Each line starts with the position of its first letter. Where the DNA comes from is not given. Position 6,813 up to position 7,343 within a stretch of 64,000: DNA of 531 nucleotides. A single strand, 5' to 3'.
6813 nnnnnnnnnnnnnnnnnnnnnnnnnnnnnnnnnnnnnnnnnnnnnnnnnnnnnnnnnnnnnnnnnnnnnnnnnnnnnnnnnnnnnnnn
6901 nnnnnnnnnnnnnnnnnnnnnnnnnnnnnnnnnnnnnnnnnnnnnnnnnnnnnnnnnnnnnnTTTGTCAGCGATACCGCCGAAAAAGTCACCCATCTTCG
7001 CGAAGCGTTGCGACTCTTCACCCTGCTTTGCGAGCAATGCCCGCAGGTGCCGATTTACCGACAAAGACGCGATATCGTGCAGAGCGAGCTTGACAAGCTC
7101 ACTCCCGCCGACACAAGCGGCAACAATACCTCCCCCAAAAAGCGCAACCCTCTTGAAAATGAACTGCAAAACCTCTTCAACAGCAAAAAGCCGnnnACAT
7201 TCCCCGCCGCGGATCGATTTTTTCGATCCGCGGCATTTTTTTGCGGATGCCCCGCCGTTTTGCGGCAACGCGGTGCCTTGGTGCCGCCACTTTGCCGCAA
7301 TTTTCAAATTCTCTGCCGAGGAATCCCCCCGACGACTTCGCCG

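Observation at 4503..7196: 897-aa protein with two tandem TIR domains, Sel1 repeats and a nine-unit 47-aa repeat array, in a single-gene transcription unit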

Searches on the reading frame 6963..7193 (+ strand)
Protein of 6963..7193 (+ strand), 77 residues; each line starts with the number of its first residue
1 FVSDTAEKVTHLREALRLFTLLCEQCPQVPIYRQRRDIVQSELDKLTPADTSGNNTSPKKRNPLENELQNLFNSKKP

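Call 11: search_protein_families(library=pfam, proteins=[window:6963-7193:+], max_evalue=10)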
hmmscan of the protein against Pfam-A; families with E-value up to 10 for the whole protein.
window:6963-7193:+ (77 aa): 1 family
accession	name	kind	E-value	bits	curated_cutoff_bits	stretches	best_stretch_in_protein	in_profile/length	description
PF19522.4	DUF6052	-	0.11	13.2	25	1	4-32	7-34/61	Family of unknown function (DUF6052)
